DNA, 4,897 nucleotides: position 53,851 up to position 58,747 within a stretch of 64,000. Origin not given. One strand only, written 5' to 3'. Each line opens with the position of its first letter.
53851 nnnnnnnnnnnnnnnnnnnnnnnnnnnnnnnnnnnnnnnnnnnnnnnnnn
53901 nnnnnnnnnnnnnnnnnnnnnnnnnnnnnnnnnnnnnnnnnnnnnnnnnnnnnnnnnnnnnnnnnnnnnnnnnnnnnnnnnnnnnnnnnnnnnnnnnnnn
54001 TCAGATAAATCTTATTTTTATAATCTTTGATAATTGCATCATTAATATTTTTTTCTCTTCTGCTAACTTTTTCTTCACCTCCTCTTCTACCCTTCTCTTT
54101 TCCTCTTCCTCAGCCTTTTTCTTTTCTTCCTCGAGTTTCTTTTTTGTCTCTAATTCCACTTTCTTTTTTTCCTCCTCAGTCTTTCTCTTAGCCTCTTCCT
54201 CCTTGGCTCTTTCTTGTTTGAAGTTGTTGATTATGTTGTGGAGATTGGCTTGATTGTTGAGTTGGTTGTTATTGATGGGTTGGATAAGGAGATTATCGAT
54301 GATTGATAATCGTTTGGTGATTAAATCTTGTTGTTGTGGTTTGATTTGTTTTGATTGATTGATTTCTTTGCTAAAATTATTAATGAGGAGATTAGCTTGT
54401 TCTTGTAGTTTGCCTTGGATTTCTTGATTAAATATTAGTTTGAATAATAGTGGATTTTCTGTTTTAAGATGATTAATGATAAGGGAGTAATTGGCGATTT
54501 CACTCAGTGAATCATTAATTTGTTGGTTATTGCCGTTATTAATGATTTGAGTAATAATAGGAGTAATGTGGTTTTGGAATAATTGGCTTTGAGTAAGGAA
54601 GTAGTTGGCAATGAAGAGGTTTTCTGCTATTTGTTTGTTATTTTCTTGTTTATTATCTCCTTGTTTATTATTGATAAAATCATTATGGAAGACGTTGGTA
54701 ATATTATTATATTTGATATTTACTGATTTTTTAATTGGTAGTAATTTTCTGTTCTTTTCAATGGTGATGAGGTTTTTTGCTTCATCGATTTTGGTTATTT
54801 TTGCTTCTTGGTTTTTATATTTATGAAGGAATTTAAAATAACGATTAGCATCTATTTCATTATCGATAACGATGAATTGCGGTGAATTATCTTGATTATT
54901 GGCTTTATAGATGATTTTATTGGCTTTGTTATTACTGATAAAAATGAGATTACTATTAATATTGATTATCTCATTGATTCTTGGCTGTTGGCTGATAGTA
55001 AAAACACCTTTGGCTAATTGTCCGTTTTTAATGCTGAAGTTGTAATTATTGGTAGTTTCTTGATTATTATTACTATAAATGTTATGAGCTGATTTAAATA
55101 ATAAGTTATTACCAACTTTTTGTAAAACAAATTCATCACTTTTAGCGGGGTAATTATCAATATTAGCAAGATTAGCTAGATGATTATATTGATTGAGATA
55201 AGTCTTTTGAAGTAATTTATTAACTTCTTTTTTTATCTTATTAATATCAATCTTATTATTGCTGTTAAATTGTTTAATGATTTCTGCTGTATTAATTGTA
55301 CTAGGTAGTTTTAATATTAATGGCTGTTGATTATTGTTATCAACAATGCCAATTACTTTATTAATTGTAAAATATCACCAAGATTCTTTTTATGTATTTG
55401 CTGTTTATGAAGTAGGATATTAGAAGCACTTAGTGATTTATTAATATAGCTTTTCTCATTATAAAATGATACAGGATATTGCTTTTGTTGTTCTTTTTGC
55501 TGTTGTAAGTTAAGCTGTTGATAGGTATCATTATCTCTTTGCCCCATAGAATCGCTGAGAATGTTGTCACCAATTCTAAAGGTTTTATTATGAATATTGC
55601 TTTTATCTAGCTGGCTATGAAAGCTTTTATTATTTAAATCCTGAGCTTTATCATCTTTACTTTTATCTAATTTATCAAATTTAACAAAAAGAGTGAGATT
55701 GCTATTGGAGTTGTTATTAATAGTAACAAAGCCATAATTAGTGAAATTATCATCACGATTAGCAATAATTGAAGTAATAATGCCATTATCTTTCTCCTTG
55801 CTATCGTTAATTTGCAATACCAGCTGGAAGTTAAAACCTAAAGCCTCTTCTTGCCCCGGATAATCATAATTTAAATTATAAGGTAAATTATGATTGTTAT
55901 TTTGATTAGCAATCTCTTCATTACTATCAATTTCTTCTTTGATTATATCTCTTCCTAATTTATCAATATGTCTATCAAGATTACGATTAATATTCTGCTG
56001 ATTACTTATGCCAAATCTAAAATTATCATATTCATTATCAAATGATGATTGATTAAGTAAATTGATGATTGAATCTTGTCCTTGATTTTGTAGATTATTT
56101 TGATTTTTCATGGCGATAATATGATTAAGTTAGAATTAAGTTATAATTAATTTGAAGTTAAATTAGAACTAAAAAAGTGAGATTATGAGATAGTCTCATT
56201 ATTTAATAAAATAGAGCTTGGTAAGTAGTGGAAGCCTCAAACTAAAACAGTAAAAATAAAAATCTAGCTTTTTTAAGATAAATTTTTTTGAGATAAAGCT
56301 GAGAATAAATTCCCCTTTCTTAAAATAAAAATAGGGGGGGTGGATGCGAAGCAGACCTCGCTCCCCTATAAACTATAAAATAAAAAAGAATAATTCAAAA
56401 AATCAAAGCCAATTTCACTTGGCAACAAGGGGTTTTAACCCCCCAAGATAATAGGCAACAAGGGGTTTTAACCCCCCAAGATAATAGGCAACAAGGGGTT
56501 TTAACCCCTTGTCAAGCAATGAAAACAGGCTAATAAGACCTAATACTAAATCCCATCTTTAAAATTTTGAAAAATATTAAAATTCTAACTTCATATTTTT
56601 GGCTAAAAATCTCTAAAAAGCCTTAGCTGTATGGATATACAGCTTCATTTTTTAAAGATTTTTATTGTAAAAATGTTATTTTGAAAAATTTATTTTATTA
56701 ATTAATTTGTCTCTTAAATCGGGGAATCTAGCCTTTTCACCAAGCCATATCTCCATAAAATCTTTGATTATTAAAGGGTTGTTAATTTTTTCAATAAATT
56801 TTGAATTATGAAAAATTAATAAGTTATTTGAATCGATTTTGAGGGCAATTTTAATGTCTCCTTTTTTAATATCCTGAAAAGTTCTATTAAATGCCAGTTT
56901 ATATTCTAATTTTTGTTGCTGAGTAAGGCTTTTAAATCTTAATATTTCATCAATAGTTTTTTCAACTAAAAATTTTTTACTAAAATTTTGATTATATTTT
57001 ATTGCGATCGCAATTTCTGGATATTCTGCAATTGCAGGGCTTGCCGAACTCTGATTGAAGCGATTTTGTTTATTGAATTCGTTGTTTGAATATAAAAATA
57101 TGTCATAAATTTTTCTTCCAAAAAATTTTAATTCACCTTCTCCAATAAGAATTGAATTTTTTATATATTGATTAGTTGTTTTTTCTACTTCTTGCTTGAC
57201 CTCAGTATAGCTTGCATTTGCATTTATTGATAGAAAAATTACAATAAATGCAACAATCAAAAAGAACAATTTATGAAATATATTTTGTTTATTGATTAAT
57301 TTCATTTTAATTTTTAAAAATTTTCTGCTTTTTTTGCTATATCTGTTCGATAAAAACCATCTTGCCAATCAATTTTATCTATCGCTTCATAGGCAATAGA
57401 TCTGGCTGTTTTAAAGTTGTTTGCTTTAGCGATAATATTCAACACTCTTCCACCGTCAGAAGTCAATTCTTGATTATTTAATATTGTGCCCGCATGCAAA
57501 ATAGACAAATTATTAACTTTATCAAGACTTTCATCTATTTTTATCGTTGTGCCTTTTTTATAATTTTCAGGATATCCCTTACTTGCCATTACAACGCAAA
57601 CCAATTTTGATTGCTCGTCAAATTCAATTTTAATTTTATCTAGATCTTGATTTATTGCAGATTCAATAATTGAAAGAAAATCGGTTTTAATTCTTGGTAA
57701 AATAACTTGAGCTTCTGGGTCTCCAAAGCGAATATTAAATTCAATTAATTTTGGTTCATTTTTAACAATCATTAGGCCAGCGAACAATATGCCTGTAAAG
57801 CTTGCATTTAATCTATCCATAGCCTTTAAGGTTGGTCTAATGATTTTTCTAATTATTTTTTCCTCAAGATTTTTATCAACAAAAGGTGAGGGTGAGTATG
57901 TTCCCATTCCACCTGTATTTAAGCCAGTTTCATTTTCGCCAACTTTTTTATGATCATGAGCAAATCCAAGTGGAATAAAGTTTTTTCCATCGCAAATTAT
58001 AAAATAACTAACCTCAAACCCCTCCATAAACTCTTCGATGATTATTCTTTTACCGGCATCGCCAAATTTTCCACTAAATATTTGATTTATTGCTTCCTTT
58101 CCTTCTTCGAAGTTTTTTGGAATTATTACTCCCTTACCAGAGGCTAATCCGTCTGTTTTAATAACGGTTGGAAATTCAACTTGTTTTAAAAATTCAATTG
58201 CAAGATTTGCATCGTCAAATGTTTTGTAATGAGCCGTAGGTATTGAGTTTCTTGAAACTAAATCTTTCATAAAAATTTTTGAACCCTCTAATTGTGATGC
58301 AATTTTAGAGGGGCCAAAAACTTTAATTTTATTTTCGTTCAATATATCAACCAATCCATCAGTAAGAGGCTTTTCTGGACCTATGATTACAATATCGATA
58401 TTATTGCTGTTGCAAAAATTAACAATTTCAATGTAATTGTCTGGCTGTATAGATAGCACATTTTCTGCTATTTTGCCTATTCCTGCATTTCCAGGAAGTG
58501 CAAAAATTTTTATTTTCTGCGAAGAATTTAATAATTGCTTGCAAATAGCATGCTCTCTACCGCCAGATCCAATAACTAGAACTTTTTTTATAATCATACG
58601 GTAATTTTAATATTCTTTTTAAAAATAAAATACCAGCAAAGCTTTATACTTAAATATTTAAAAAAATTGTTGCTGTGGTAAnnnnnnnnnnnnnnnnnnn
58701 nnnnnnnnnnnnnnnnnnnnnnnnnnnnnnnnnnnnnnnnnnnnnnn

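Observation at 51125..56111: About 5 kb of gap-free coding sequence for a giant orphan protein is distributed over three reading frames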

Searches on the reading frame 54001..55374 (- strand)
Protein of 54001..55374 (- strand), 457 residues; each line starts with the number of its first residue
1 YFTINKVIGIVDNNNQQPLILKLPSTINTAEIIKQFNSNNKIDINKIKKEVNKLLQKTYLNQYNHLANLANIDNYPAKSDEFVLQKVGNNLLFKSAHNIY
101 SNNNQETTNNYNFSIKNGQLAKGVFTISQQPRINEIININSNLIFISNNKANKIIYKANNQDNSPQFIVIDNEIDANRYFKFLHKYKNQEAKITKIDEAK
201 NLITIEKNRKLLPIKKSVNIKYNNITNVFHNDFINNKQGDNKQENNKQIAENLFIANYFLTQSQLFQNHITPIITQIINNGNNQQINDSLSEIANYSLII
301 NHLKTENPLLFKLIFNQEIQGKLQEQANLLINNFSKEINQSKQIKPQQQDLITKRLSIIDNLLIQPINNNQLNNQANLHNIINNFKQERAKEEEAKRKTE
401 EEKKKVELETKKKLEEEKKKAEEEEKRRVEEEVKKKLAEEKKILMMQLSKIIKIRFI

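Call 9: search_protein_families(library=pfam, proteins=[window:54001-55374:-], max_evalue=0.01)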
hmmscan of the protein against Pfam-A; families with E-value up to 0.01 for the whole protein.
window:54001-55374:- (457 aa): 0 families

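Call 24: find_related_loci(query=window:54004-55374:-, collection=metagenome_contigs, flank=10000)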
Query window:54004-55374:- (457 aa) in metagenome_contigs; peptide patterns used: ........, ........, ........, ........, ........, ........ (x = any residue, [..] = any of these).
290 stretches matched a pattern, but none encodes a relative of the query by tblastn (E <= 1e-3).

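Call 49: search_protein_families(library=ncbifam, proteins=[window:54004-55374:-], max_evalue=0.1)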
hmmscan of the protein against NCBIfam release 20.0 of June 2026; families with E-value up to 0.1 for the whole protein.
window:54004-55374:- (457 aa): 2 families
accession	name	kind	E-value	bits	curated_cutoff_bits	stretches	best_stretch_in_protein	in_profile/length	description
TIGR02794.1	tolA_full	equivalog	0.0057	15.9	59.45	1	386-440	148-204/362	cell envelope integrity protein TolA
NF007065.0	PRK09510.1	equivalog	0.013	14.5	213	1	325-442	87-192/387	cell envelope integrity protein TolA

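Call 51: search_protein_families(library=padloc, proteins=[window:54004-55374:-], max_evalue=0.1)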
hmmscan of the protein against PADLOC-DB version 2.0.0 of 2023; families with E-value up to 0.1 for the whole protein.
window:54004-55374:- (457 aa): 0 families

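Call 80: search_protein_families(library=phrogs, proteins=[window:54004-55374:-], max_evalue=0.01)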
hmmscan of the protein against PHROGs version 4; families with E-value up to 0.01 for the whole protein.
window:54004-55374:- (457 aa): 1 family
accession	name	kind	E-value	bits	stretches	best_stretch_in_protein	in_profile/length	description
phrog_18347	-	unknown function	7.4e-05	23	1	387-442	283-338/397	-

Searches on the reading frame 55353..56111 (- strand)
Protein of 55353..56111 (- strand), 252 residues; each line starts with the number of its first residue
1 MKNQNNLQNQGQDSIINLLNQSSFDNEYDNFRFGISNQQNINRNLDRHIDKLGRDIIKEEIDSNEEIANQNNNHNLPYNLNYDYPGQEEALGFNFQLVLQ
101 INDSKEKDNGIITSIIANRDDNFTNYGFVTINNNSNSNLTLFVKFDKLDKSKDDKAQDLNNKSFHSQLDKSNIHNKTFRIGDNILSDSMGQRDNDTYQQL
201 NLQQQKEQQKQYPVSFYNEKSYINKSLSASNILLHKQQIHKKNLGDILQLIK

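Call 9: search_protein_families(library=pfam, proteins=[window:55353-56111:-], max_evalue=0.01)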
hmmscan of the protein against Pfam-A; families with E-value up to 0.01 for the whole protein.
window:55353-56111:- (252 aa): 0 families

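Call 11: find_encoding_contigs(protein=window:55353-56111:-, flank=10000, max_places=10)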
Protein window:55353-56111:- (252 aa): no gene with exactly this product is on record in the collection.

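Call 49: search_protein_families(library=ncbifam, proteins=[window:55356-56111:-], max_evalue=0.1)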
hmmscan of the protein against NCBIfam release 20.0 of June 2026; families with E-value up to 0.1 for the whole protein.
window:55356-56111:- (252 aa): 0 families

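Call 51: search_protein_families(library=padloc, proteins=[window:55356-56111:-], max_evalue=0.1)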
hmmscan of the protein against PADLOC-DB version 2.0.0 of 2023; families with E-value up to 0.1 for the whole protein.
window:55356-56111:- (252 aa): 0 families

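Call 80: search_protein_families(library=phrogs, proteins=[window:55356-56111:-], max_evalue=0.01)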
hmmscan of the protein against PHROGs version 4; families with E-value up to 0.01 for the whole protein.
window:55356-56111:- (252 aa): 0 families

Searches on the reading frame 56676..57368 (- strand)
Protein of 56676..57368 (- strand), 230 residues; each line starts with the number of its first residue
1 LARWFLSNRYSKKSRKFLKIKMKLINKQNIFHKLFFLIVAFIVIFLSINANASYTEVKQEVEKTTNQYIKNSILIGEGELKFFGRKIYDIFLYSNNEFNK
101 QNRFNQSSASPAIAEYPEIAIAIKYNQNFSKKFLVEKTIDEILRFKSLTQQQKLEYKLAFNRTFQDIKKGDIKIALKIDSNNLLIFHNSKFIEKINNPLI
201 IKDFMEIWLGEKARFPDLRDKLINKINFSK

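Call 9: search_protein_families(library=pfam, proteins=[window:56676-57368:-], max_evalue=0.01)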
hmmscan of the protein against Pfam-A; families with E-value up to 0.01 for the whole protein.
window:56676-57368:- (230 aa): 1 family
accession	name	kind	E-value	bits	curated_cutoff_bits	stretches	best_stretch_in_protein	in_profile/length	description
PF16036.10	Chalcone_3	-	1.5e-07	32.1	27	1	77-222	25-163/165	Chalcone isomerase-like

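Call 49: search_protein_families(library=ncbifam, proteins=[window:56679-57368:-], max_evalue=0.1)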
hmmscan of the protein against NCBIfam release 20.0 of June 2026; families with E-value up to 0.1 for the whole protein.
window:56679-57368:- (230 aa): 2 families
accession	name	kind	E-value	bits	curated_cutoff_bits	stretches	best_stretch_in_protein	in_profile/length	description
NF053690.1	BamK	equivalog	0.02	14.8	120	1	34-72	6-44/199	BamK family beta-barrel-assembly machinery protein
NF010860.0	PRK14267.1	equivalog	0.048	13.3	412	1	71-148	57-135/253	phosphate ABC transporter ATP-binding protein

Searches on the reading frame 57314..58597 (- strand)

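Call 9: search_protein_families(library=pfam, proteins=[window:57314-58597:-], max_evalue=0.01)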
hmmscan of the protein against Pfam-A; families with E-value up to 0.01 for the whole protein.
window:57314-58597:- (427 aa): 8 families
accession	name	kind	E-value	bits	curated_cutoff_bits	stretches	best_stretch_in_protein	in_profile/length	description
PF01071.24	GARS_A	-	9.5e-72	241.4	27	1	105-296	1-194/194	Phosphoribosylglycinamide synthetase, ATP-grasp (A) domain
PF02844.21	GARS_N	-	1.1e-32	113.2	29.5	1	5-104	2-100/100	Phosphoribosylglycinamide synthetase, N domain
PF02843.22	GARS_C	-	1.2e-29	103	34.8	1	333-423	2-92/92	Phosphoribosylglycinamide synthetase, C domain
PF02655.19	ATP-grasp_3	-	1.2e-06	29.1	23.2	1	132-291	22-157/160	ATP-grasp domain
PF02222.28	ATP-grasp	-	3.6e-06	27.2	27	1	114-200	3-86/179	ATP-grasp domain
PF02786.22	CPSase_L_D2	-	0.00013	22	19.8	1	113-210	8-110/211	Carbamoyl-phosphate synthase L chain, ATP binding domain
PF07478.18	Dala_Dala_lig_C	-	0.0023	17.9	24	1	117-205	5-95/204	D-ala D-ala ligase C-terminus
PF08443.16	RimK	-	0.0071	16.4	21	0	112-192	9-83/188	RimK-like ATP-grasp domain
